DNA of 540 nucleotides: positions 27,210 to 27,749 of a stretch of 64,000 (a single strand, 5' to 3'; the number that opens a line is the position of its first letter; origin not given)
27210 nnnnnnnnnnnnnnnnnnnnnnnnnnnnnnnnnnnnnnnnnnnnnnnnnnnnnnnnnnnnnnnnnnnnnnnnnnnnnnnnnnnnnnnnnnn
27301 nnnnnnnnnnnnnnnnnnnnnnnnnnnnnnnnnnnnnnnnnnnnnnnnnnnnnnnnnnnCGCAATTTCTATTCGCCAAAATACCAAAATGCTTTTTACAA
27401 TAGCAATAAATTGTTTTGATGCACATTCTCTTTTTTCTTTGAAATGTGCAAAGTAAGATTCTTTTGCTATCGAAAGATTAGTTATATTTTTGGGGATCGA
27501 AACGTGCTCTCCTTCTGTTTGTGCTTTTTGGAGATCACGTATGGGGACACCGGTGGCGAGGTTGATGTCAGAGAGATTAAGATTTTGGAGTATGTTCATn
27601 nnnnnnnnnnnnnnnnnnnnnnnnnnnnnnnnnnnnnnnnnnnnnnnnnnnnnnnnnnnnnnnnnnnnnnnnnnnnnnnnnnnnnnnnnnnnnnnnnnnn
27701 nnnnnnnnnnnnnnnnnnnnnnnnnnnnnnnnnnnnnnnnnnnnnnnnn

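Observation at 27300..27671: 370-nt leader-like region before aspS bounded by two terminators, containing a possible 80-aa ORF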

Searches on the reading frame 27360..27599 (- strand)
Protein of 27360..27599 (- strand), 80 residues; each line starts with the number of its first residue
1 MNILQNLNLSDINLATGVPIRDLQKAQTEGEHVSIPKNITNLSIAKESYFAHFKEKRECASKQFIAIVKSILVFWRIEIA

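Call 5: search_protein_families(library=pfam, proteins=[window:27360-27599:-], max_evalue=0.1)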
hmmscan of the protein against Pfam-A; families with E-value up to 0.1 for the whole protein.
seq(80 aa): 0 families

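Call 10: find_homologous_proteins(query=window:27360-27599:-, max_evalue=10)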
Query seq(80 aa) (80 aa): 1 proteins with E <= 10 among 1 candidates.
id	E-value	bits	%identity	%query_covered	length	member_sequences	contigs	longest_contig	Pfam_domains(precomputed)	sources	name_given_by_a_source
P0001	1.0e-43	164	99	100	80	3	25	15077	-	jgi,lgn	jgi:hypothetical protein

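Call 11: find_encoding_contigs(protein=P0001, flank=6000, max_places=10)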
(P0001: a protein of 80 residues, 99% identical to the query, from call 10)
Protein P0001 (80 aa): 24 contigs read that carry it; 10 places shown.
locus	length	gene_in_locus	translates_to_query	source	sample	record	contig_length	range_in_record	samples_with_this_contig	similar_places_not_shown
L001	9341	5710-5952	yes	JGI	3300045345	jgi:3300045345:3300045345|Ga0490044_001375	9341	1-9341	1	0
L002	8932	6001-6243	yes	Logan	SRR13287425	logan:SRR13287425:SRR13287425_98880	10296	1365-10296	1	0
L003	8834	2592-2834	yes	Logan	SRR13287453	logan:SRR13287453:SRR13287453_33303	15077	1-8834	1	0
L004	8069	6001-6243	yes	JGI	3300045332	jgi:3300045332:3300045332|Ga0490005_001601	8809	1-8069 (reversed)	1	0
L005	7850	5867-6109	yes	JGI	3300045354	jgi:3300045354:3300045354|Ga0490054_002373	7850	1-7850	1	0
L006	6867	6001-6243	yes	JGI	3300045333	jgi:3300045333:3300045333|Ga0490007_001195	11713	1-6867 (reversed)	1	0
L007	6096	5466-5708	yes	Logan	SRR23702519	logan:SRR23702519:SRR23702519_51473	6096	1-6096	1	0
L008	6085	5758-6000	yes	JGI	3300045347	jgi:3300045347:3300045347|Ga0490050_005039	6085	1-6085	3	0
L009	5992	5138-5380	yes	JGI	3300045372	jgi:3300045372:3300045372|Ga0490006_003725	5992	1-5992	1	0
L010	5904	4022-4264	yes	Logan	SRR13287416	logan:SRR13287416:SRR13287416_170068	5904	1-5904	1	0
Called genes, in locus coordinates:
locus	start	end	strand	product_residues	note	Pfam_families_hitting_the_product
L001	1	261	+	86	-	?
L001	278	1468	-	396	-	PF00772:DnaB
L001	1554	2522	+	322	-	PF00579:tRNA-synt_1b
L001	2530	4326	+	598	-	PF00664:ABC_membrane, PF02463:SMC_N (faint), PF00005:ABC_tran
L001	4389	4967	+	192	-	PF03848:TehB, PF13489:Methyltransf_23, PF13847:Methyltransf_31 (faint), PF08241:Methyltransf_11, PF08242:Methyltransf_12 (weak), PF13649:Methyltransf_25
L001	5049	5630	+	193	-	PF00574:CLP_protease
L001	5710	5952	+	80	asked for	-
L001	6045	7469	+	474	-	PF01336:tRNA_anti-codon, PF00152:tRNA-synt_2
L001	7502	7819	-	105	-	PF06094:GGACT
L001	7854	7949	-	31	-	-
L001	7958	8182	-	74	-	-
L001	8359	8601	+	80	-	-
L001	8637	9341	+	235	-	?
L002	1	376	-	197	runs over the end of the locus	PF21176:RecR_HhH, PF13662:Toprim_4 (weak)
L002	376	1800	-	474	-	PF00772:DnaB, PF13481:AAA_25, PF03796:DnaB_C, PF06745:ATPase (weak)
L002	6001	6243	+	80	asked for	-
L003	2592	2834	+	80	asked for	-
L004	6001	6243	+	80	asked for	-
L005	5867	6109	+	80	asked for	-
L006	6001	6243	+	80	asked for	-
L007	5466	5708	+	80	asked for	-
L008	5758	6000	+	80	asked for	-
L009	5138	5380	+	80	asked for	-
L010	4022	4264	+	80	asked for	-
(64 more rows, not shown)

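Call 21: search_protein_families(library=pfam, proteins=[window:27360-27599:-], max_evalue=10)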
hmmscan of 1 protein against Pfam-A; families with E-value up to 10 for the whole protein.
seq(80 aa): 0 families
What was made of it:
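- On TetR family regulator (PF00440): Pfam gives no match at E <= 10 (call 21).
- Closest known: TetR-family regulators. Different: There is no Pfam match (call 21).
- Pfam TetR_N gives no match at E <= 10 (call 21).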

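Call 22: search_protein_families(library=phrogs, proteins=[window:27360-27599:-], max_evalue=10)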
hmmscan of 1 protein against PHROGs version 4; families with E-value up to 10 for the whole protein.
seq(80 aa): 0 families

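Call 32: predict_structure(protein=window:27360-27599:-)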
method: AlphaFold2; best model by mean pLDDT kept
length: 80 residues; sequences in the alignment: 1
mean_pLDDT: 58.7   pTM: 0.28
mean pLDDT of the five models: 58.7, 56.8, 56.2, 52.0, 50.4
residues with pLDDT >= 90: 0; 70-90: 13; 50-70: 48; < 50: 19
segments of 3 or more residues with pLDDT < 50: 1-4, 30-33, 35-39, 41-44
pLDDT, mean of each block of 10 residues (from residue 1): 48 60 57 49 53 61 75 67
secondary structure, 60 per line:
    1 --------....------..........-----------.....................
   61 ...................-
elements in order: H20-28 H40-79
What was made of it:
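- The AlphaFold model has low confidence, pLDDT 58.7 (call 32).
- Tried and rejected: AlphaFold on the single sequence gave pLDDT 58.7, too low for a fold search (call 32).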

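Call 33: find_related_loci(query=window:27360-27599:-, collection=metagenome_contigs, flank=4000)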
Query window:27360-27599:- (80 aa) in metagenome_contigs; peptide patterns used: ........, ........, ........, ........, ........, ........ (x = any residue, [..] = any of these).
242 stretches matched a pattern, but none encodes a relative of the query by tblastn (E <= 1e-3).

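Call 34: find_related_loci(query=window:27360-27599:-, collection=viral_contigs, flank=4000)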
Query window:27360-27599:- (80 aa) in viral_contigs; peptide patterns used: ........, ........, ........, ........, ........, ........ (x = any residue, [..] = any of these).
16 stretches matched a pattern, but none encodes a relative of the query by tblastn (E <= 1e-3).
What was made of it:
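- Closest known: Phage 'morons' and similar accessory single-gene cassettes. Different: No phage genes are nearby, and there is no PHROG match and no viral-contig match (calls 22, 34).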

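Call 36: search_protein_representatives(protein=window:27360-27599:-)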
Query: 80 residues. Proteins with E-value up to 0.001 (for the whole library): 1; up to 1e-10: 1; up to 1e-30: 1. The best 1 are listed.
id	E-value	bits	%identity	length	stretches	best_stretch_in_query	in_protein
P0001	3.3e-44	163.6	99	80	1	1-80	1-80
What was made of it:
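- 27357..27599 (-): 80-codon orphan ORF (stop codon included), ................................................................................. The inferred SD-less leader is about 13 nt. Only itself among 1.84 billion representatives (call 36).
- There are no protein homologues anywhere (calls 10, 36). No parent family is detectable (call 36).
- Tried and rejected: 5.8 billion clustered proteins and 1.84 billion representatives returned only the ORF itself (calls 10, 36).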

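Call 42: search_solved_structures(query=window:27360-27599:-, max_evalue=10, show_alignments=3)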
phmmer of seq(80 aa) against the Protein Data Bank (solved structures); distinct sequences matched with E-value up to 10: 1.
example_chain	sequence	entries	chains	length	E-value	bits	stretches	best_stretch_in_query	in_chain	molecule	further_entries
3nrg_A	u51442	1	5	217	0.74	13.6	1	25-60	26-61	TetR family transcriptional regulator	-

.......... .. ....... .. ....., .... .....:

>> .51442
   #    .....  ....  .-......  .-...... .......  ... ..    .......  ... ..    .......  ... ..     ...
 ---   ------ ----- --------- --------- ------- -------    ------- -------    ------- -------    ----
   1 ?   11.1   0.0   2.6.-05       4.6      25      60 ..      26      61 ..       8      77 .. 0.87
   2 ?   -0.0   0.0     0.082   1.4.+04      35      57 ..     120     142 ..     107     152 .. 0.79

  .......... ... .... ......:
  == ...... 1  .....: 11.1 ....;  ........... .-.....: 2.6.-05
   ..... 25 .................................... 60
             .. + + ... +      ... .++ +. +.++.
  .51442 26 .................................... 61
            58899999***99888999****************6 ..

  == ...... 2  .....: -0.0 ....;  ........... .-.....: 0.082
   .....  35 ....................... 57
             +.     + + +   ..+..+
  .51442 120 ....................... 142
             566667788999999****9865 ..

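Call 43: search_protein_families(library=padloc, proteins=[window:27360-27599:-], max_evalue=1)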
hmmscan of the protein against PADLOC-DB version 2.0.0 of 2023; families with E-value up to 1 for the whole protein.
seq(80 aa): 0 families

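Call 44: search_protein_families(library=ncbifam, proteins=[window:27360-27599:-, L001:5049-5630:+, L001:4389-4967:+], max_evalue=0.01)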
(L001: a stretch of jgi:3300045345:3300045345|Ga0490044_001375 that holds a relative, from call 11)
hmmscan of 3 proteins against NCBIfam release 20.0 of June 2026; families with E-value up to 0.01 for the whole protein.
seq(80 aa): 0 families

L001:5049-5630:+ (193 aa): 10 families
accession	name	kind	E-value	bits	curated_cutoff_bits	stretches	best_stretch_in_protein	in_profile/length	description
NF009205.0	PRK12553.1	subfamily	1.1e-17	64.4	228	1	11-187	35-206/211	ATP-dependent Clp protease proteolytic subunit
NF001368.0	PRK00277.1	subfamily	2.1e-14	53.8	249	1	12-185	31-197/203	ATP-dependent Clp protease proteolytic subunit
NF011089.0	PRK14512.1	equivalog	6.1e-11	42.5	251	1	8-185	23-193/200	ATP-dependent Clp protease proteolytic subunit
NF011091.0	PRK14514.1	equivalog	9.2e-10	38.5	361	1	13-185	54-219/221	ATP-dependent Clp endopeptidase proteolytic subunit ClpP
TIGR00493.1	clpP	equivalog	1.1e-09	38.3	308.6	1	12-185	26-192/192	ATP-dependent Clp endopeptidase proteolytic subunit ClpP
NF009203.0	PRK12551.1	equivalog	5.3e-09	36.1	359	1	33-185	45-190/196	ATP-dependent Clp protease proteolytic subunit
NF045542.1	Clp_rel_HeadMat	equivalog_domain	6e-09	36.1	120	1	30-182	18-165/165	head maturation protease, ClpP-related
NF045540.1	scaf_prot_MCP1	exception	5.2e-07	28.7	475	1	41-192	28-170/652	ClpP-like prohead protease/major capsid protein fusion protein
NF011090.0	PRK14513.1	equivalog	1.7e-06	28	347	1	13-185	27-192/201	ATP-dependent Clp protease proteolytic subunit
NF009204.0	PRK12552.1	equivalog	0.00015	21.2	263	1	34-185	61-214/225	ATP-dependent Clp protease proteolytic subunit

L001:4389-4967:+ (192 aa): 21 families
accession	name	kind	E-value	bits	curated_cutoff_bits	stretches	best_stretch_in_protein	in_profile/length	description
TIGR02072.1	BioC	equivalog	4.7e-10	39.7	184.95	1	19-171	21-181/244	malonyl-ACP O-methyltransferase BioC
NF008992.0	PRK12335.1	equivalog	9.3e-10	38.1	303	1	8-126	99-220/289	SAM-dependent methyltransferase TehB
NF008405.0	PRK11207.1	equivalog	1.6e-09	37.5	218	1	15-126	16-129/198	tellurite resistance methyltransferase TehB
NF045667.1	MTase_DVU1556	equivalog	3.2e-08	33.3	155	1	24-128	16-118/213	DVU_1556 family methyltransferase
TIGR00477.1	tehB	equivalog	4.2e-07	29.5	219.5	1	28-126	71-171/238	tellurite resistance methyltransferase TehB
NF043040.1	corrin_prot_MT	hypoth_equivalog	8.1e-06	25.4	180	1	27-127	38-145/216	corrinoid protein-associated methyltransferase CpaM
NF041536.1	ArsM_DUF2284_UU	exception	9.7e-06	24.2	575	1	28-127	74-178/459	arsenite methyltransferase/DUF2284 domain selenoprotein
NF001241.0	PRK00216.1-2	equivalog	1.4e-05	24.9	327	1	20-133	41-151/231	demethylmenaquinone methyltransferase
NF007610.0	PRK10258.1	equivalog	3.8e-05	23.1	342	1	29-130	41-139/251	malonyl-ACP O-methyltransferase BioC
NF041820.1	daptide_MTase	equivalog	0.00012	21.6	175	1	7-151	12-164/243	daptide-type RiPP biosynthesis methyltransferase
TIGR02021.1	BchM-ChlM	equivalog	0.0006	19.3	158.9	1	29-129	53-155/218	magnesium protoporphyrin IX methyltransferase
NF002463.0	PRK01683.1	equivalog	0.00092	18.9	297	1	11-132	13-131/258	trans-aconitate 2-methyltransferase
NF040539.1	AST_met_ArsM_2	exception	0.00095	19.1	240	1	82-130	118-164/262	putative arsinothricin biosynthesis methyltransferase ArsM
NF010703.0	PRK14103.1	equivalog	0.002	17.6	320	1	13-137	13-132/256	trans-aconitate 2-methyltransferase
NF001244.0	PRK00216.1-5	equivalog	0.0023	17.3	216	1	26-133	44-157/236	bifunctional demethylmenaquinone methyltransferase/2-methoxy-6-polyprenyl-1,4-benzoquinol methylase UbiE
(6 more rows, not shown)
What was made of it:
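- Tried and rejected: Pfam, PHROGs, PADLOC and NCBIfam gave nothing (calls 5, 21, 22, 43, 44).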

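Call 58: search_protein_families(library=pfam, proteins=[L001:5049-5627:+], max_evalue=0.01)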
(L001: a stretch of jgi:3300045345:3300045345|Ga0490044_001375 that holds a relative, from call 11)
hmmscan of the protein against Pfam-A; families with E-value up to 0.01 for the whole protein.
L001:5049-5627:+ (193 aa): 1 family
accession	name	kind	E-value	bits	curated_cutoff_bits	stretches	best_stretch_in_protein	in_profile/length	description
PF00574.28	CLP_protease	-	3.8e-19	69.7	20.2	1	11-185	14-181/182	Clp protease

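Call 64: list_cluster_members(proteins=[P0001])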
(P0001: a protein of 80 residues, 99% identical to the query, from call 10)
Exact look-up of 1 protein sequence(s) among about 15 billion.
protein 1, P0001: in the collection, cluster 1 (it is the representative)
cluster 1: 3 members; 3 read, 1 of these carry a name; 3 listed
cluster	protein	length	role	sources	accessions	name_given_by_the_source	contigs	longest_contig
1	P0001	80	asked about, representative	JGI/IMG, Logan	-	hypothetical protein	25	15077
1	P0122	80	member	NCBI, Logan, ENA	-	-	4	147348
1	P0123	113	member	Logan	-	-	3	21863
